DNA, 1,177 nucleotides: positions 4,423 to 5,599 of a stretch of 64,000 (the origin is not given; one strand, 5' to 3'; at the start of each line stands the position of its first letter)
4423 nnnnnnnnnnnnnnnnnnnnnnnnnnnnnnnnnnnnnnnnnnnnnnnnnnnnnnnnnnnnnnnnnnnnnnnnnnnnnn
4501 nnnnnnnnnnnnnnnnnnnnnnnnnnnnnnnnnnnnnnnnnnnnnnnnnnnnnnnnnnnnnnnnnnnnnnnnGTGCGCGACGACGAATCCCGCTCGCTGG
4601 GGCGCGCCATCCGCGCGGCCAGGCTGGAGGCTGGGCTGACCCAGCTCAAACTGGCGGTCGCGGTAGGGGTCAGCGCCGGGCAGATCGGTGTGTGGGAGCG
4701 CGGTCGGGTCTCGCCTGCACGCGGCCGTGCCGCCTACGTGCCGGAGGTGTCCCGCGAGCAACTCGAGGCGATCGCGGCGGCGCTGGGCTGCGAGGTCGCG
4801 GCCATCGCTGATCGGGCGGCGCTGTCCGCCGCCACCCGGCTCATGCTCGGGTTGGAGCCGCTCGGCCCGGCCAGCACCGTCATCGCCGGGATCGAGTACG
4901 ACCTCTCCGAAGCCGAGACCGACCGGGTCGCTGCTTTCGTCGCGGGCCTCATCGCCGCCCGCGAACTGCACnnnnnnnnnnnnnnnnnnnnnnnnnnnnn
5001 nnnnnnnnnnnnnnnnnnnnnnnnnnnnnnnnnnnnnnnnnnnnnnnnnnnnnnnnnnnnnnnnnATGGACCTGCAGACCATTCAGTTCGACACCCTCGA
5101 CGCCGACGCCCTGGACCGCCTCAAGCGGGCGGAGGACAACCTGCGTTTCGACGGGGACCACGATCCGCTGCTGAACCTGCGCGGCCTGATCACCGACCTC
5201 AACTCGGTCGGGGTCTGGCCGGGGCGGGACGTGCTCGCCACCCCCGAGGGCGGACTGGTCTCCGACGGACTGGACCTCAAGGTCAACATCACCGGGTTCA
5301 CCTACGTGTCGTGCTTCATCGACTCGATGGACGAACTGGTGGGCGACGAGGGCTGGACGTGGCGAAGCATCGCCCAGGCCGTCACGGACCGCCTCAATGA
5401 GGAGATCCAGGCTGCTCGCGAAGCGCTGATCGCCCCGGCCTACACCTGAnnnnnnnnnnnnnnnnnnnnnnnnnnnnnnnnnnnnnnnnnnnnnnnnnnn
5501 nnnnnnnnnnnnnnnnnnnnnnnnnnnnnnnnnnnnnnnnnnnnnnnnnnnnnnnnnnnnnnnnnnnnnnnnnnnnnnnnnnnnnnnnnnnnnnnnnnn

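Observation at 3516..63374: About 30 co-oriented copies of a rigid two-block promoter-like motif (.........-N17-ASRGTG) upstream of small ORFs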

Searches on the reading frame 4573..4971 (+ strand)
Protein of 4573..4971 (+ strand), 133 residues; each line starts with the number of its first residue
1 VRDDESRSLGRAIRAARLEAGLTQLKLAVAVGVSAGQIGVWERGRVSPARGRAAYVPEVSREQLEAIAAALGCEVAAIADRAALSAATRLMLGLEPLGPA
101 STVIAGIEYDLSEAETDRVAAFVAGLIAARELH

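Call 70: search_protein_families(library=phrogs, proteins=[window:4573-4971:+], max_evalue=0.001)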
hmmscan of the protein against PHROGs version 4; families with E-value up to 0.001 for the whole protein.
window:4573-4971:+ (133 aa): 9 families
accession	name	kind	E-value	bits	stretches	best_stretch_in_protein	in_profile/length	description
phrog_8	-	transcription regulation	3.6e-07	30.9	1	3-75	71-132/346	transcriptional regulator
phrog_2328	-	transcription regulation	5.7e-07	30.4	1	9-73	16-69/128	transcriptional repressor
phrog_4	-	transcription regulation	2e-06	28.1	1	8-79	132-192/400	transcriptional repressor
phrog_2104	-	unknown function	2.6e-06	28.6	1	12-49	43-80/103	-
phrog_5823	-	transcription regulation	1.8e-05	25.1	1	5-81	3-69/404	transcriptional regulator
phrog_4836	-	transcription regulation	0.00021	21.9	1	6-49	73-116/194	CII-like regulator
phrog_3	-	transcription regulation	0.00035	21.5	1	9-48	89-126/430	transcriptional repressor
phrog_7241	-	transcription regulation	0.00047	21.2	0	12-77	65-119/122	transcriptional regulator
phrog_4583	-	transcription regulation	0.00099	20.1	0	4-84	6-75/81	transcriptional repressor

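Call 81: search_solved_structures(query=window:4573-4971:+, max_evalue=0.01)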
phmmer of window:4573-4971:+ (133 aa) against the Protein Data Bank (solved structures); distinct sequences matched with E-value up to 0.01: 3.
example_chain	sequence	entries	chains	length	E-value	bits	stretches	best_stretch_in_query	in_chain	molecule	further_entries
8tac_A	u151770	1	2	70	0.0027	21.4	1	5-52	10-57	DBP48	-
1sq8_A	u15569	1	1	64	0.0071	20.1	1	9-62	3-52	dh434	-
8qnl_A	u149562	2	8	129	0.0096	19.6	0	7-51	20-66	Antitoxin Xre/MbcA/ParS-like toxin-binding domain-containing protein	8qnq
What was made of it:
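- On Cluster A mycobacteriophage stoperators: The only HTH candidate matches generic XRE folds in the PDB at E of 0.003 or weaker (call 81).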

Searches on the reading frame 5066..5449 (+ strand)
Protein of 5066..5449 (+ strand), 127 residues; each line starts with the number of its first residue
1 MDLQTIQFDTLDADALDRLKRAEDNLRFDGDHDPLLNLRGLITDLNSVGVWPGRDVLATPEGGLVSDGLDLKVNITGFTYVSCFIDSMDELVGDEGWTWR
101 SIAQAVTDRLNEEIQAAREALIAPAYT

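Call 13: search_protein_families(library=pfam, proteins=[window:5066-5446:+], max_evalue=0.01)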
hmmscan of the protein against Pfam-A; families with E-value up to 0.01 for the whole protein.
window:5066-5446:+ (127 aa): 0 families

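Call 26: find_encoding_contigs(protein=window:5066-5449:+, flank=10000, max_places=2)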
Protein window:5066-5449:+ (127 aa): 20 contigs read that carry it; 2 places shown.
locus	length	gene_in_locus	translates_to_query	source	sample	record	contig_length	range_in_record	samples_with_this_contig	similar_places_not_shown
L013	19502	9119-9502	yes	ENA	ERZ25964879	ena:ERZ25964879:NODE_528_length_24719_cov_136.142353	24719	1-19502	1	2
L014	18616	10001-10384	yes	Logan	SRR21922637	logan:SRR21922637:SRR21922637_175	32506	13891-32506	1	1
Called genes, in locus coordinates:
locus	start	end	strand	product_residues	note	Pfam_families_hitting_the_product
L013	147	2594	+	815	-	PF17191:RecG_wedge, PF00270:DEAD, PF00271:Helicase_C, PF19833:RecG_dom3_C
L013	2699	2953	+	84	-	-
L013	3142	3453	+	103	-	-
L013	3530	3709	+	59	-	-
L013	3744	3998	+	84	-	-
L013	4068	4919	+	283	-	-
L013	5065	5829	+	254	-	-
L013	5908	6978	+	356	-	-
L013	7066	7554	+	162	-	-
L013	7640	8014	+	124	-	PF12957:DUF3846 (weak)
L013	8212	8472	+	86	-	-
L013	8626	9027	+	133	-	PF13560:HTH_31, PF01381:HTH_3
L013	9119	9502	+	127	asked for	-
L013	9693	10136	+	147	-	-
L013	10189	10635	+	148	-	-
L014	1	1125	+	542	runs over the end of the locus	PF01656:CbiA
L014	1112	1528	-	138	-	-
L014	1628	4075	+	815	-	PF17191:RecG_wedge, PF00270:DEAD, PF00271:Helicase_C, PF19833:RecG_dom3_C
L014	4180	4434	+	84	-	-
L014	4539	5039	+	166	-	-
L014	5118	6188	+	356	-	-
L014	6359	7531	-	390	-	-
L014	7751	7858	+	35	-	-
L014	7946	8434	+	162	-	-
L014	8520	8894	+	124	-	PF12957:DUF3846 (weak)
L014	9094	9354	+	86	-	-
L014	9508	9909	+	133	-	PF13560:HTH_31, PF01381:HTH_3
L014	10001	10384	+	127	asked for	-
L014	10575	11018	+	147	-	-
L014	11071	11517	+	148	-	-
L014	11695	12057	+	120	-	-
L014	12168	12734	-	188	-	-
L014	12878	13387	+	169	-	-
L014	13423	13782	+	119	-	-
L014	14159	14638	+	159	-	-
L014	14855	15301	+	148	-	-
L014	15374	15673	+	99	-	-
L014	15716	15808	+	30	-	-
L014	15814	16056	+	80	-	-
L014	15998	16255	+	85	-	-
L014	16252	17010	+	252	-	-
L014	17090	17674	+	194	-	-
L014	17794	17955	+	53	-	-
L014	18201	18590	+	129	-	-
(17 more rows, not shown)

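Call 65: find_homologous_proteins(query=L014:1628-4072:+, max_evalue=1e-30)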
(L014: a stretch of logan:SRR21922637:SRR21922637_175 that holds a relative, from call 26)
Query L014:1628-4072:+ (815 aa): 7666 proteins with E <= 1e-30 among 8000 candidates; the best 120 are listed.
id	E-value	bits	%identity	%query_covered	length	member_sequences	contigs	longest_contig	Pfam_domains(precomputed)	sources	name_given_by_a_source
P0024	0.0e+0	1594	89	100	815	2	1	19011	PF00270.36,PF17191.11,PF00271.38,PF19833.5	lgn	-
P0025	0.0e+0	1591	90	100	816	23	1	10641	PF00270.36,PF17191.11,PF00271.38,PF19833.5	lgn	-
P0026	0.0e+0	1590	89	100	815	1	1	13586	PF00270.36,PF17191.11,PF00271.38,PF19833.5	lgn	-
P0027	0.0e+0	1576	88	100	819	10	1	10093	PF00270.36,PF17191.11,PF00271.38,PF19833.5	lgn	-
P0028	0.0e+0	1420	87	91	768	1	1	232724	PF00270.36,PF17191.11,PF00271.38,PF19833.5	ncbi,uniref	ncbi:ATP-dependent DNA helicase RecG [Dietzia sp. 179-F 9C3 NHS]|uniref:ATP-dependent DNA helicase R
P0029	0.0e+0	1197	70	100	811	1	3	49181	PF00270.36,PF17191.11,PF00271.38,PF19833.5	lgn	-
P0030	0.0e+0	1134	67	100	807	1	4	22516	PF00270.36,PF13604.13,PF17191.11,PF00271.38,PF19833.5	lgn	-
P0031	0.0e+0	1107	65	96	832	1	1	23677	PF00270.36,PF17191.11,PF00271.38,PF01336.32,PF19833.5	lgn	-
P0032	0.0e+0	1103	69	91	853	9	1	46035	PF00270.36,PF17191.11,PF00271.38,PF01336.32,PF19833.5,PF04851.22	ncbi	-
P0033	0.0e+0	1087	78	50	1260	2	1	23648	PF00270.36,PF17191.11,PF14528.12,PF00271.38,PF19833.5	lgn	-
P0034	0.0e+0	1073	67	91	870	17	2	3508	PF00270.36,PF17191.11,PF00271.38,PF01336.32,PF19833.5,PF04851.22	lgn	-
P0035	0.0e+0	1064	59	100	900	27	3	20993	PF00270.36,PF00271.38,PF19833.5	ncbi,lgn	-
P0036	0.0e+0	1062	62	100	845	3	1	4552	PF00270.36,PF17191.11,PF00271.38,PF01336.32,PF19833.5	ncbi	ncbi:MAG: ATP-dependent DNA helicase RecG [Candidatus Nanopelagicales bacterium]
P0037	3.7e-292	990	58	99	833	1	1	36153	PF00270.36,PF17191.11,PF00271.38,PF19833.5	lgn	-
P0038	2.6e-291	987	59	100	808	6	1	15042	PF00270.36,PF17191.11,PF00271.38,PF01336.32,PF19833.5,PF04851.22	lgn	-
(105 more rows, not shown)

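Call 66: find_encoding_contigs(protein=P0028, flank=10000, max_places=1)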
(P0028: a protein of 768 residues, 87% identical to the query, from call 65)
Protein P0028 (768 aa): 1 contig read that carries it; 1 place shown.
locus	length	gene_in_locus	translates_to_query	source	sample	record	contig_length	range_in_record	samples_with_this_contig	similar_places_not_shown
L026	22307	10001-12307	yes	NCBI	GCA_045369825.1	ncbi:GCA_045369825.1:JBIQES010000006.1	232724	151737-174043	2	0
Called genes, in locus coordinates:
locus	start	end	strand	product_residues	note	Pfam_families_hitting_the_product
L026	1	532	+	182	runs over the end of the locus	PF19474:DUF6011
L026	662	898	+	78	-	-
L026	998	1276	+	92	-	-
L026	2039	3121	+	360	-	PF01656:CbiA, PF02374:ArsA_ATPase (weak), PF06564:CBP_BcsQ (faint), PF09140:MipZ (weak), PF10609:ParA (weak), PF13614:AAA_31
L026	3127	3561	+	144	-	-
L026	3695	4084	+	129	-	-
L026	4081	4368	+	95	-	-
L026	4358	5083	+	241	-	-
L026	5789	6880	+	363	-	-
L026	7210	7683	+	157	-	PF00004:AAA (weak), PF01695:IstB_IS21 (weak)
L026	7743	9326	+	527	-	PF01656:CbiA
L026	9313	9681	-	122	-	-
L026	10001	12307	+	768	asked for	PF17191:RecG_wedge, PF00270:DEAD, PF00271:Helicase_C, PF19833:RecG_dom3_C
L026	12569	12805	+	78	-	-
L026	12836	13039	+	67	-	-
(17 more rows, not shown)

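Call 70: search_protein_families(library=phrogs, proteins=[window:5066-5446:+], max_evalue=0.001)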
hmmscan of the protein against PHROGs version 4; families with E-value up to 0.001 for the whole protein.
window:5066-5446:+ (127 aa): 0 families

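Call 84: search_dna_similar(query=L014:1628-4072:+, collection=plasmids, mode=protein, max_rows=25)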
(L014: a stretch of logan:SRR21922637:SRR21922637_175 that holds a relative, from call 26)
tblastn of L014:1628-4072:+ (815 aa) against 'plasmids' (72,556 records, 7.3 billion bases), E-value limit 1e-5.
Records with a match: 275; places in all: 311; records where one place covers at least 80% of the query: 65.
Best place of each record, by identity: 60-80% 6; <60% 269.
By first word of the organism name: Xanthomonas 24; Pseudomonas 21; Rhodococcus 14; Escherichia 13; Clostridium 13; Azospirillum 11; Paracoccus 7; Aeromonas 7; Klebsiella 6; Pseudanabaena 6; and 81 more.
By predicted mobility (MOB-suite, as given by PLSDB): non-mobilizable 176; conjugative 51; mobilizable 48.
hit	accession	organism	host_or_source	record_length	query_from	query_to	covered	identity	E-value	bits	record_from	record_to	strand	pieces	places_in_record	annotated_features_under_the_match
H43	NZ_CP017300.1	Rhodococcus sp. YL-1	pure culture,soil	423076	37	815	96%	65.0%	0e+0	843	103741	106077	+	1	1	ATP-dependent DNA helicase RecG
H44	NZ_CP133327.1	Rhodococcus sp. DN22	-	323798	37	815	96%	65.0%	0e+0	843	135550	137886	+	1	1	ATP-dependent DNA helicase RecG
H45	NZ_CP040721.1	Rhodococcus pyridinivorans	prokaryote,Quinoline-degrading ...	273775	73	815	91%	67.5%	0e+0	841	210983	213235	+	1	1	ATP-dependent DNA helicase RecG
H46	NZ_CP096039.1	Rhodococcus pyridinivorans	cell culture,soil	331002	73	815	91%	67.5%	0e+0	841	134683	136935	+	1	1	ATP-dependent DNA helicase RecG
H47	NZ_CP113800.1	Rhodococcus pyridinivorans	sediment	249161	73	815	91%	67.5%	0e+0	841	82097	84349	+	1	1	ATP-dependent DNA helicase RecG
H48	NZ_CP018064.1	Rhodococcus sp. 2G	cell culture,soil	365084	73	815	91%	67.5%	0e+0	841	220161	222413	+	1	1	ATP-dependent DNA helicase RecG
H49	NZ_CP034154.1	Rhodococcus sp. NJ-530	Antarctic sea ice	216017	3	815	100%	59.5%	0e+0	843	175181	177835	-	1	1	ATP-dependent DNA helicase RecG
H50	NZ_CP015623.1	Corynebacterium crudilactis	pure culture,raw cow milk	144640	1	811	100%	57.1%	0e+0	768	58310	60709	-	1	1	ATP-dependent DNA helicase RecG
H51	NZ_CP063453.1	Rhodococcus pyridinivorans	oil-polluted soil,Libyan oil-polluted ...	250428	11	815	99%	52.1%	0e+0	704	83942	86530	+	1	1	ATP-dependent DNA helicase RecG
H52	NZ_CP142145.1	Rhodococcus sp. PD04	mixed culture,Industrial wastewater ...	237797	11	815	99%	52.0%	0e+0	702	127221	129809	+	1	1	ATP-dependent DNA helicase RecG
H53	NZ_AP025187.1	Rhodococcus sp. RDE2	-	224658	11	815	99%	52.0%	0e+0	700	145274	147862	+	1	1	ATP-dependent DNA helicase RecG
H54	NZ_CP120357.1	Rhodococcus rhodochrous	single cell,petroleum contaminated soil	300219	11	815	99%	52.0%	2e-112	707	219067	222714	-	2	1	helicase-related protein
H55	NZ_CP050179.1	Rhodococcus pyridinivorans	bacterial pure culture,Soil sample from ...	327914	11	815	99%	52.0%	2e-112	707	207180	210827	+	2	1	helicase-related protein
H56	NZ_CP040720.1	Rhodococcus pyridinivorans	prokaryote,Quinoline-degrading ...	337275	11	815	99%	51.9%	5e-112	706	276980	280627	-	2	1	helicase-related protein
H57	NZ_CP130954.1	Rhodococcus opacus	cell culture,Sod-podzolic soil ...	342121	116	815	86%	58.0%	0e+0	690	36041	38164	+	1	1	ATP-dependent DNA helicase RecG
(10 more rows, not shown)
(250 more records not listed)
